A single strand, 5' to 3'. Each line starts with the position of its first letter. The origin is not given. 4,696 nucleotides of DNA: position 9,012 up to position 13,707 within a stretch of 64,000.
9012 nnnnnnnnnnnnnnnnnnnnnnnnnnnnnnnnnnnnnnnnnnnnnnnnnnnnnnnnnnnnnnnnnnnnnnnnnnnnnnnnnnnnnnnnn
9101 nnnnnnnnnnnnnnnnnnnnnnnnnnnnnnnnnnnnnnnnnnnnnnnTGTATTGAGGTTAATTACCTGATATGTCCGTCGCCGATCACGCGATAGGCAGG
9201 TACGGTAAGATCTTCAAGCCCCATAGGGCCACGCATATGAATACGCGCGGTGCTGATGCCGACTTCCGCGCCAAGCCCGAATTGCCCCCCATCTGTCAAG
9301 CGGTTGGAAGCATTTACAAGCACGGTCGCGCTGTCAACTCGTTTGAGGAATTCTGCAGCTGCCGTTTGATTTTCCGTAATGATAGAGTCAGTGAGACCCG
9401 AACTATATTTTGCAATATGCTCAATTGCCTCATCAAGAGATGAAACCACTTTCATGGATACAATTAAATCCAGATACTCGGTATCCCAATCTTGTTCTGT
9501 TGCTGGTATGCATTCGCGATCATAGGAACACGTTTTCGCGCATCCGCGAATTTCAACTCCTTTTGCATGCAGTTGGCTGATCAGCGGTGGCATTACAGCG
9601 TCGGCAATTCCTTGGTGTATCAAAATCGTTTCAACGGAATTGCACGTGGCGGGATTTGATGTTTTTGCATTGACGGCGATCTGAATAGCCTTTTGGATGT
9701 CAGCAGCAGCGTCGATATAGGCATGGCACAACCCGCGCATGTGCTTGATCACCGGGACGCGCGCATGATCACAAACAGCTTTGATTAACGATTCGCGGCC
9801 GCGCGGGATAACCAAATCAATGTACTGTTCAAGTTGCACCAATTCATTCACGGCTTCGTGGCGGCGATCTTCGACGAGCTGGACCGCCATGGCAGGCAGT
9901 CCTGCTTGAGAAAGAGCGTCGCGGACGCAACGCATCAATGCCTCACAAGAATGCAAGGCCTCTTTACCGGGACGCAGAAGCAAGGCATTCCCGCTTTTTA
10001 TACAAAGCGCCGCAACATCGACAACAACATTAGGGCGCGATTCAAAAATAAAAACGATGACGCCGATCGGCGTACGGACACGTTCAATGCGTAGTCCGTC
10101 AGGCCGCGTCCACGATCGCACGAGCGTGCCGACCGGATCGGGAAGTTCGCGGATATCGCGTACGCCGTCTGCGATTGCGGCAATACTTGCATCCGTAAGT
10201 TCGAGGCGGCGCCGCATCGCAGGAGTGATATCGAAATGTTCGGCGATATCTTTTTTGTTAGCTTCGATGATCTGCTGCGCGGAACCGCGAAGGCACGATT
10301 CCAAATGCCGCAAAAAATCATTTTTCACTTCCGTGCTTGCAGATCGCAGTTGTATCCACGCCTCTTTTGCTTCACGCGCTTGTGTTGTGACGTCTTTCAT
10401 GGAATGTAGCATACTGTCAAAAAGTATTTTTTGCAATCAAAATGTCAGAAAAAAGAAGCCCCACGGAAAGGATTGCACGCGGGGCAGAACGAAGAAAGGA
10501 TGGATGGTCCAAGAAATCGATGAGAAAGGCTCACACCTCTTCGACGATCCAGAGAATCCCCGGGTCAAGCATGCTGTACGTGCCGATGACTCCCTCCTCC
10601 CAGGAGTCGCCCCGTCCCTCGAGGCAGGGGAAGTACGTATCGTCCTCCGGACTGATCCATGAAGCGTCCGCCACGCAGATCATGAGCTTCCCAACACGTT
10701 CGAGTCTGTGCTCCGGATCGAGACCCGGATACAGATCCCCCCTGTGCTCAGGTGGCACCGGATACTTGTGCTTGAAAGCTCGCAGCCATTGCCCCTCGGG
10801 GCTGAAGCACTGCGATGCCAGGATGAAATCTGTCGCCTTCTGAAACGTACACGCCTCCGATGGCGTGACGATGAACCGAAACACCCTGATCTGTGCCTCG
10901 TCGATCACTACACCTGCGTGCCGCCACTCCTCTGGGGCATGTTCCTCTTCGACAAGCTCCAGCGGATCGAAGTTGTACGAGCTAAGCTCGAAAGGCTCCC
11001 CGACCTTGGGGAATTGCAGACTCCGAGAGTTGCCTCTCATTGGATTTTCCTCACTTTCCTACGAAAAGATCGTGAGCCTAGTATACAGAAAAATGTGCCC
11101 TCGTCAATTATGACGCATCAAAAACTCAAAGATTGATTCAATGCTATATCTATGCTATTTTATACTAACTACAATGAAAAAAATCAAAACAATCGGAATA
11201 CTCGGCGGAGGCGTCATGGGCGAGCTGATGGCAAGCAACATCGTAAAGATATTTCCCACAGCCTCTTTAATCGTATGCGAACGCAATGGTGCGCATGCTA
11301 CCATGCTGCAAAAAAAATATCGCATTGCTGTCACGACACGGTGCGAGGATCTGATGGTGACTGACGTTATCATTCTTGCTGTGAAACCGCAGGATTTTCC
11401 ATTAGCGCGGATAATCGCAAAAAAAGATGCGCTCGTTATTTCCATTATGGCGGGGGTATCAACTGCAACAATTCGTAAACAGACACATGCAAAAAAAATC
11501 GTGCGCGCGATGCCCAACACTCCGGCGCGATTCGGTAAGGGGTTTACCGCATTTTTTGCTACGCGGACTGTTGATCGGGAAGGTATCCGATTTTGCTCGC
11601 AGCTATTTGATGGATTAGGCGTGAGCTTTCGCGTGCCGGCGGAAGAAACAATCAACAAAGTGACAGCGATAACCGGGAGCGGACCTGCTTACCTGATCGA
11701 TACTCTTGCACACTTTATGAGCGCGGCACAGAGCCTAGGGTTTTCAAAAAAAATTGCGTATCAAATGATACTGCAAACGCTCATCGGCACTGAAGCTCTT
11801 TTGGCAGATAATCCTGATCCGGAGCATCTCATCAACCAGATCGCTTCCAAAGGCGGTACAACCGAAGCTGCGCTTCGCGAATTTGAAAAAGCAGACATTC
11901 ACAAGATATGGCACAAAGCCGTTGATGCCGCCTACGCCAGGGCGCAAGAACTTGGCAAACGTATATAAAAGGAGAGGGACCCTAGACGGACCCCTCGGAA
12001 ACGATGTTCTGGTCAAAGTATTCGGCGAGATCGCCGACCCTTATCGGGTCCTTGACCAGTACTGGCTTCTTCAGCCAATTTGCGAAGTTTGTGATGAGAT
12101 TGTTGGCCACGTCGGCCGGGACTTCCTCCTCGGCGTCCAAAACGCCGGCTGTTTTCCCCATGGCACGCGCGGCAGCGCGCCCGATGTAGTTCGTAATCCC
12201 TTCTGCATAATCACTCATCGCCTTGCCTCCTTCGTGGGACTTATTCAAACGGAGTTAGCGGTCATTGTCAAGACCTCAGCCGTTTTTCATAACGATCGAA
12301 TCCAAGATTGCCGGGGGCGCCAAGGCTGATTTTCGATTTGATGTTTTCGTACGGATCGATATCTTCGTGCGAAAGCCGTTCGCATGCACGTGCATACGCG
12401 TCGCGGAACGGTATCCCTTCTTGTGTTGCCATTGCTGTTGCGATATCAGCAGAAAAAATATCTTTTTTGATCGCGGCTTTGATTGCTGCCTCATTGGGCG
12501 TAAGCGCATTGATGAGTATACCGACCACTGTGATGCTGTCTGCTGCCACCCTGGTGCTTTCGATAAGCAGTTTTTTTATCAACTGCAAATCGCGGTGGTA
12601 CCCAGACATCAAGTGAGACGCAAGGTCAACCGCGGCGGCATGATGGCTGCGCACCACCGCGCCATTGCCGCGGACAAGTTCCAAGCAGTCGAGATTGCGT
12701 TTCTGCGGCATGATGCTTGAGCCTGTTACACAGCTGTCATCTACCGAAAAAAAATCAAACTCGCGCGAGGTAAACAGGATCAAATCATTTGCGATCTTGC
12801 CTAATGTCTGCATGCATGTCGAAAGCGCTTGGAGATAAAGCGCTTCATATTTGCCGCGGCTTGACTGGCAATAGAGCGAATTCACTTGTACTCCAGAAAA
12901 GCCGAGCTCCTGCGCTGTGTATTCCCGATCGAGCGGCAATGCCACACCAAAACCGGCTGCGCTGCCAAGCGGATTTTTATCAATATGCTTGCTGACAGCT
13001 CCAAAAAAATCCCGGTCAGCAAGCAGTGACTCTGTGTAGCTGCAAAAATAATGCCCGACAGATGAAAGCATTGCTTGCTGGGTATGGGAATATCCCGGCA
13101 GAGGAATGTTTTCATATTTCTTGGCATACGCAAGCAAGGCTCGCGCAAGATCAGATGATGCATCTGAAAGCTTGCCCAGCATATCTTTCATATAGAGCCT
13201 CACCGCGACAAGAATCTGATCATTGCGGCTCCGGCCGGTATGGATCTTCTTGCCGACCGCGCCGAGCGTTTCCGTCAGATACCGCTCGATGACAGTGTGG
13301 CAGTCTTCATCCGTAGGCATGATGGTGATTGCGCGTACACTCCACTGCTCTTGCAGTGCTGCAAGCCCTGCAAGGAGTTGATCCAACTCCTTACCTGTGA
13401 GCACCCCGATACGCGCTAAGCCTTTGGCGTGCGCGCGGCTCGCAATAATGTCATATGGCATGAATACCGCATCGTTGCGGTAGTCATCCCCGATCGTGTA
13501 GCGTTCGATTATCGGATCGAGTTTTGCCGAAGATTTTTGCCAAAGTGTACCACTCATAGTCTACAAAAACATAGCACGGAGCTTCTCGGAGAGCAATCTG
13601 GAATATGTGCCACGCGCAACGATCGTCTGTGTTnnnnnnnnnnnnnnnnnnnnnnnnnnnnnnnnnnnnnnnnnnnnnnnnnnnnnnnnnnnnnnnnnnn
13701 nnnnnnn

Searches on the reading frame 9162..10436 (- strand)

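Call 18: search_protein_families(library=pfam, proteins=[window:9162-10436:-])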
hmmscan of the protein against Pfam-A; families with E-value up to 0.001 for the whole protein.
window:9162-10436:- (424 aa): 1 family
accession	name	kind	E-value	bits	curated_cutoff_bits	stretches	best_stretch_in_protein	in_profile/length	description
PF00171.27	Aldedh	-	7.1e-23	81.3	23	2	12-289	27-293/461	Aldehyde dehydrogenase family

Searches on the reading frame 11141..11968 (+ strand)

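Call 18: search_protein_families(library=pfam, proteins=[window:11141-11968:+])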
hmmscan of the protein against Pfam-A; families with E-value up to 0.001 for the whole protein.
window:11141-11968:+ (275 aa): 3 families
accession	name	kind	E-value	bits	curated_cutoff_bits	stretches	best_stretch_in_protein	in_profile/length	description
PF14748.11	P5CR_dimer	-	5.9e-28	97.6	25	1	168-271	1-105/105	Pyrroline-5-carboxylate reductase dimerisation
PF03807.23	F420_oxidored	-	1e-12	48.9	21.6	1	17-105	1-94/94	NADP oxidoreductase coenzyme F420-dependent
PF03446.21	NAD_binding_2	-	0.00086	19.8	21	0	17-94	1-75/161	NAD binding domain of 6-phosphogluconate dehydrogenase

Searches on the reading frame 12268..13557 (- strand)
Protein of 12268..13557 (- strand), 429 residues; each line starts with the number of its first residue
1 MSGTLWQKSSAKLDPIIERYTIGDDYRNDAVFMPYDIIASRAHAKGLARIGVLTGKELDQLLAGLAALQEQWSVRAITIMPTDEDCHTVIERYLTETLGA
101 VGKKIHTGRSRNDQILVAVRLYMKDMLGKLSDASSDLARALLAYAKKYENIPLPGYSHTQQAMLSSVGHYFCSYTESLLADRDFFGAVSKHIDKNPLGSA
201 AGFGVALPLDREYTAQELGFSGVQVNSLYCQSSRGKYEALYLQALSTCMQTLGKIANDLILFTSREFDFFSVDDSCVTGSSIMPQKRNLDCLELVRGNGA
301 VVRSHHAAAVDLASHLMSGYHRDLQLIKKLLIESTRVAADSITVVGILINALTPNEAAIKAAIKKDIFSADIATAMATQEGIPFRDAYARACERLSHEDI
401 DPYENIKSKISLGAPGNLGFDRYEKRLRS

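Call 18: search_protein_families(library=pfam, proteins=[window:12268-13557:-])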
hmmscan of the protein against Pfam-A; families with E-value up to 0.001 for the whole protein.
window:12268-13557:- (429 aa): 1 family
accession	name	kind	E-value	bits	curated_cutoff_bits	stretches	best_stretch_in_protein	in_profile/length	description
PF00206.25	Lyase_1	-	1.6e-50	172.8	27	1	25-302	17-310/312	Lyase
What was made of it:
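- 12268..13557 (-): argH (argininosuccinate lyase, 429 aa). Pfam Lyase_1 (call 18).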

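Call 61: search_protein_families(library=ncbifam, proteins=[window:12268-13557:-], max_evalue=0.00001)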
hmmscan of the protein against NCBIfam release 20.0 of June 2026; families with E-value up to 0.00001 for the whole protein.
window:12268-13557:- (429 aa): 14 families
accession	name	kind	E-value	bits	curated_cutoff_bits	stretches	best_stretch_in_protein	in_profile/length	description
TIGR00838.1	argH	equivalog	9e-90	301.8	279.5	1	25-390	20-385/455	argininosuccinate lyase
NF008964.0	PRK12308.1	equivalog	3.8e-63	213.8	657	1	24-389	21-386/624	argininosuccinate lyase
NF002563.0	PRK02186.1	subfamily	1.9e-51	175.3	625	1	41-396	446-802/890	argininosuccinate lyase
NF005000.0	PRK06389.1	equivalog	1.5e-40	139.6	388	1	17-397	16-385/434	argininosuccinate lyase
NF052535.1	CoM_syn_XcbC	exception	1.4e-38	132.9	575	1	42-389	45-388/495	2-phosphosulfolactate phosphatase XcbC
NF005218.0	PRK06705.1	equivalog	9e-26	90.7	883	1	75-392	79-398/502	argininosuccinate lyase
TIGR00928.1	purB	equivalog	1.3e-18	67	326.2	1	90-325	76-310/436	adenylosuccinate lyase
TIGR02426.1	protocat_pcaB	equivalog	1.5e-17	63.5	355.75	1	47-296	35-282/338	3-carboxy-cis,cis-muconate cycloisomerase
NF006500.1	PRK08937.2-4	subfamily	7e-13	48.1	626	1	99-379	95-379/448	adenylosuccinate lyase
NF008909.0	PRK12273.1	subfamily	2.3e-11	43.3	510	1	105-365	137-406/474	aspartate ammonia-lyase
NF006554.0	PRK09053.1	equivalog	2.5e-10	39.8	595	1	102-288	100-287/453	3-carboxy-cis,cis-muconate cycloisomerase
NF004631.0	PRK05975.1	equivalog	3.8e-08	32.7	371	1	98-288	94-281/352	3-carboxy-cis,cis-muconate cycloisomerase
NF052536.2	CoM_syn_XcbD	exception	1.8e-07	30.3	600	1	123-365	119-362/443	3-sulfopropionylcysteine synthase XcbD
TIGR00839.1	aspA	equivalog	1.9e-07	30.4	681.2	1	105-296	132-331/468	aspartate ammonia-lyase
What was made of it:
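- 12268..13557 (-): TIGR00838 at 301.8 bits against a cut-off of 279.5 (call 61).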
